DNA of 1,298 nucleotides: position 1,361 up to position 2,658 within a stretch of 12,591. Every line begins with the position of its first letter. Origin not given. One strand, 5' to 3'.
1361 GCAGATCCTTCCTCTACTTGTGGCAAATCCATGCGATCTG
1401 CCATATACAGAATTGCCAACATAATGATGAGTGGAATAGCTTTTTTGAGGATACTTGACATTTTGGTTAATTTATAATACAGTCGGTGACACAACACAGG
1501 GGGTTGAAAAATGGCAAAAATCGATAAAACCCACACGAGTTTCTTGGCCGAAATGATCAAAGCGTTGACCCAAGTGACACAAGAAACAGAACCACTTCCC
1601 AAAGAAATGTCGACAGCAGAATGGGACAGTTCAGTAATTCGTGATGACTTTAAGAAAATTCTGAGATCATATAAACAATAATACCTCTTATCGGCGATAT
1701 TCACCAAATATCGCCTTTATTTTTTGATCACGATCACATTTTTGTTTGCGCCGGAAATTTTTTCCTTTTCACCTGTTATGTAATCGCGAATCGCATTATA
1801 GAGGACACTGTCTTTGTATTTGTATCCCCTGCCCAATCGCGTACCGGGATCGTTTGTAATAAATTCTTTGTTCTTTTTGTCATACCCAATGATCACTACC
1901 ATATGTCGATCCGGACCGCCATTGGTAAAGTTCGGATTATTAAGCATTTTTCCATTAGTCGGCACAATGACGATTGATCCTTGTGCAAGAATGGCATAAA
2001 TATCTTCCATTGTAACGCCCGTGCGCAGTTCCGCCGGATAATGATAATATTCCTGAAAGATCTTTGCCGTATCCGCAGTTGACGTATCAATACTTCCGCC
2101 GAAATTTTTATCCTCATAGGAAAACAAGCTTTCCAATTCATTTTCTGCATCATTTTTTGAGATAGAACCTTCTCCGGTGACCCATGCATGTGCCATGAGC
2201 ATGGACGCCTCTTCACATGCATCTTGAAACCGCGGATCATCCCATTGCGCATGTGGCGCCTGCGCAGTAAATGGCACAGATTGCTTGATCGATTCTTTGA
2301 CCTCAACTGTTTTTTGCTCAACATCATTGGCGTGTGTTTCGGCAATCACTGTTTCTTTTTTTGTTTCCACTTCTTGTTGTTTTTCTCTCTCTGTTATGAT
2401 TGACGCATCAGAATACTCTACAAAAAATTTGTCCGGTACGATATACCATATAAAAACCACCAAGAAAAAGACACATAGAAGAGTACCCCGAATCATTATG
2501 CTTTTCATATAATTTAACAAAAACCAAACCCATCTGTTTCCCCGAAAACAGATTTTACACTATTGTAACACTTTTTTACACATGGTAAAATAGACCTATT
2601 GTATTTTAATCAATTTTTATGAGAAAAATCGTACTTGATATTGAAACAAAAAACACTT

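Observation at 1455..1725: SD-led 56-aa ORF with its own -10 box and terminator, antisense between a secreted nuclease and a secreted peptidase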

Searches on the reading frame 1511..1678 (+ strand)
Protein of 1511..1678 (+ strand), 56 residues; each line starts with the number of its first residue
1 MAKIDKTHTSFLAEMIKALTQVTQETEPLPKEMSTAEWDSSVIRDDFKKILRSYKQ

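Call 7: search_protein_families(library=pfam, proteins=[window:1511-1678:+], max_evalue=0.01)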
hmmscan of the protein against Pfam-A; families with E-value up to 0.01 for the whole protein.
seq(56 aa): 0 families

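Call 8: find_homologous_proteins(query=window:1511-1678:+, max_evalue=10)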
Query seq(56 aa) (56 aa): 1 proteins with E <= 10 among 2 candidates.
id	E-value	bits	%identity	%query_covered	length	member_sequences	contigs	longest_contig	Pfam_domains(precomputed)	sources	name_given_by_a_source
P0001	2.4e-28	113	100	100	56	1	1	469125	-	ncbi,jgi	ncbi:MAG: hypothetical protein WC819_02375 [Parcubacteria group bacterium]|jgi:hypothetical protein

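Call 10: find_encoding_contigs(protein=P0001, flank=10000)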
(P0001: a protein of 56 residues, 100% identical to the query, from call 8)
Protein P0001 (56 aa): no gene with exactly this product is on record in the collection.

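Call 21: search_protein_representatives(protein=window:1511-1678:+)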
Query: 56 residues. Proteins with E-value up to 0.001 (for the whole library): 1; up to 1e-10: 1; up to 1e-30: 0. The best 1 are listed.
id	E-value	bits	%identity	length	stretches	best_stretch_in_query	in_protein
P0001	7.7e-29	112.7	100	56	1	1-56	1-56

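Call 23: find_related_loci(query=window:1511-1678:+, collection=metagenome_contigs, flank=5000)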
Query seq(56 aa) (56 aa) in metagenome_contigs; peptide patterns used: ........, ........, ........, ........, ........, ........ (x = any residue, [..] = any of these).
271 stretches matched a pattern, but none encodes a relative of the query by tblastn (E <= 1e-3).

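Call 34: find_homologous_proteins(query=A1, max_evalue=10)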
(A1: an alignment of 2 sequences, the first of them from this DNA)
Query A1 (2 sequences) (56 aa, profile of the alignment): 2 proteins with E <= 10 among 7 candidates.
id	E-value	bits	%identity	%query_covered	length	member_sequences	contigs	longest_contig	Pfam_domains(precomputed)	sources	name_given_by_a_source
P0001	4.3e-30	121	100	100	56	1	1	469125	-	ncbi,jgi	ncbi:MAG: hypothetical protein WC819_02375 [Parcubacteria group bacterium]|jgi:hypothetical protein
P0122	5.9e-17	79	35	55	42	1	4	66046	-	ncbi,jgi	jgi:hypothetical protein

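Call 43: search_protein_families(library=phrogs, proteins=[window:1511-1678:+], max_evalue=10)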
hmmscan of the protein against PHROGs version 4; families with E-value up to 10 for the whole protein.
seq(56 aa): 1 family
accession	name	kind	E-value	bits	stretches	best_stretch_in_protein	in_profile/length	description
phrog_16369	-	unknown function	0.32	11.9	1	12-27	14-29/58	-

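Call 44: search_protein_families(library=pfam, proteins=[window:1511-1678:+], max_evalue=10)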
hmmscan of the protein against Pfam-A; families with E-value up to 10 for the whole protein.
seq(56 aa): 1 family
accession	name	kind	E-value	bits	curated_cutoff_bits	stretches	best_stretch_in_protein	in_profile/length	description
PF05160.18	DSS1_SEM1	-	0.033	14.7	32.2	1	25-53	26-56/60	DSS1/SEM1 family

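Call 51: predict_structure(alignment_id=A2)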
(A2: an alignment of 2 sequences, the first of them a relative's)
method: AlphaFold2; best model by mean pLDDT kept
length: 56 residues; sequences in the alignment: 2
mean_pLDDT: 68.7   pTM: 0.33
mean pLDDT of the five models: 68.7, 65.8, 63.0, 59.8, 57.0
residues with pLDDT >= 90: 0; 70-90: 29; 50-70: 24; < 50: 3
segments of 3 or more residues with pLDDT < 50: none
pLDDT, mean of each block of 10 residues (from residue 1): 57 82 68 57 78 71
secondary structure, 60 per line:
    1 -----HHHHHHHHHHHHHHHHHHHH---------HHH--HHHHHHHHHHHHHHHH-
elements in order: H6-25 H40-55

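Call 54: fold_search(model_id=the predicted structure, library=pdb)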
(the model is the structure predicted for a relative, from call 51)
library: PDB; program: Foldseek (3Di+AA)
matches with E <= 10: 0; with E <= 0.001: 0
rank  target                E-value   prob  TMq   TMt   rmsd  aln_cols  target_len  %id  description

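Call 55: search_solved_structures(query=A1, max_evalue=10)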
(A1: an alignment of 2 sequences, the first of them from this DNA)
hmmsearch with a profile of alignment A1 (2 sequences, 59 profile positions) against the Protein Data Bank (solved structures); distinct sequences matched with E-value up to 10: 3.
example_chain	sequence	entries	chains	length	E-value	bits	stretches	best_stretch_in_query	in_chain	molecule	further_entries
6w2v_A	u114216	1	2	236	0.066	16.6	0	9-27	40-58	Junction 23 DHR14-DHR18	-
8szz_0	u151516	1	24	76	0.51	13.8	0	15-35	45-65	O32-ZL4 Component A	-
8a3k_UNK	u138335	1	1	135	0.7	13.4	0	22-46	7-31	sc-apCC-4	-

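Call 58: search_dna_similar(query=window:1511-1678:+, collection=phages, mode=protein, max_evalue=10, max_rows=8)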
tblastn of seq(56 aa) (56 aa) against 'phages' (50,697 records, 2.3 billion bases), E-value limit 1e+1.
No match.

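Call 67: find_related_loci(query=A1, collection=viral_contigs, flank=3000)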
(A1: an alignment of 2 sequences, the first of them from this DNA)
Query A1 (56 aa) in viral_contigs; peptide patterns used: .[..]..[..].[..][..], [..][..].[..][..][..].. (x = any residue, [..] = any of these).
164 stretches matched a pattern, but none encodes a relative of the query by tblastn (E <= 1e-3).

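Call 73: search_protein_families(library=ncbifam, proteins=[window:1511-1678:+], max_evalue=10)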
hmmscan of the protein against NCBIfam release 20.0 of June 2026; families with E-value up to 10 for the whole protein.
seq(56 aa): 0 families

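Call 74: search_protein_families(library=padloc, proteins=[window:1511-1678:+], max_evalue=10)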
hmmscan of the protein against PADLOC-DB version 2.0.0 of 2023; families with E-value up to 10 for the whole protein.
seq(56 aa): 0 families

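Call 77: find_encoding_contigs(protein=P0122, flank=1500, max_places=6)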
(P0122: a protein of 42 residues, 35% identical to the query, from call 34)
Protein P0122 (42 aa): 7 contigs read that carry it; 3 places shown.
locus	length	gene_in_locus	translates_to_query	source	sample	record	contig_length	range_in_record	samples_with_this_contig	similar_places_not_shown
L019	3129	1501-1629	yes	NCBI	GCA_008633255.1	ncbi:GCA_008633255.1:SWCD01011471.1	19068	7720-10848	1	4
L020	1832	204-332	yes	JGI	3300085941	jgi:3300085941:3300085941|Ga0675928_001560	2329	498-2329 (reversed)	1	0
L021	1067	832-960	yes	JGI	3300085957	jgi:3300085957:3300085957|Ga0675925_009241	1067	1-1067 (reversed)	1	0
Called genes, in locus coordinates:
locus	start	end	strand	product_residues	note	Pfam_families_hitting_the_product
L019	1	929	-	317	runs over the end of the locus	PF02401:LYTB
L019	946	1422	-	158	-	PF00565:SNase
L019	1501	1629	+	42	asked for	-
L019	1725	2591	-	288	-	PF13529:Peptidase_C39_2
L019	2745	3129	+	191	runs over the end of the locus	PF13482:RNase_H_2, PF10108:DNA_pol_B_exo2 (faint)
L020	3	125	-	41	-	?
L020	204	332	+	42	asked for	-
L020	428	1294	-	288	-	PF13529:Peptidase_C39_2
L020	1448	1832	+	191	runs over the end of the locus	PF13482:RNase_H_2, PF10108:DNA_pol_B_exo2 (faint)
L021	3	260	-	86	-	?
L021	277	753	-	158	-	PF00565:SNase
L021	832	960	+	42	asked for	-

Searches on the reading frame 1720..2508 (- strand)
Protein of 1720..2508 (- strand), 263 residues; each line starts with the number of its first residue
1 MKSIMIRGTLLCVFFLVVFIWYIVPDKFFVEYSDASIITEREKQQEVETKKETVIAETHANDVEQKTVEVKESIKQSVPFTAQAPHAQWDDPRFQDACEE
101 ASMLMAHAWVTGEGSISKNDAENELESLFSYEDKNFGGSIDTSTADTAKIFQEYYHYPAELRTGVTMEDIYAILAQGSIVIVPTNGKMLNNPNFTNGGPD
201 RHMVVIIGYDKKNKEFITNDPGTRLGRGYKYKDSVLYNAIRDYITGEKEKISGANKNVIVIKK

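Call 7: search_protein_families(library=pfam, proteins=[window:1720-2508:-], max_evalue=0.01)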
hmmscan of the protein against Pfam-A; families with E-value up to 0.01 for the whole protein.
seq(263 aa): 2 families
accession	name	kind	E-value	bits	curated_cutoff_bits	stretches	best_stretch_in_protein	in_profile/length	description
PF13529.12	Peptidase_C39_2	-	1.8e-13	51.7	24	1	77-221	2-142/143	Peptidase_C39 like family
PF09778.15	Guanylate_cyc_2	-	0.00024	21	28.1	1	163-224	110-185/212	Guanylylate cyclase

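Call 12: find_related_loci(query=window:1720-2508:-, collection=genome_contigs, flank=6000)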
Query seq(263 aa) (263 aa) in genome_contigs; peptide patterns used: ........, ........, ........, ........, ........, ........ (x = any residue, [..] = any of these).
77 stretches matched a pattern; 1 encode a relative of the query (tblastn E <= 1e-3); 1 distinct loci.
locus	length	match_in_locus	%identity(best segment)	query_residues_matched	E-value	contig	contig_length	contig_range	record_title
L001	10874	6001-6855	55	1-263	5e-98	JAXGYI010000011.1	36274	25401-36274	MAG: Candidatus Moraniibacteriota bacterium isolate AnMBR.bin51 bin51_11, whole genome shotgun sequence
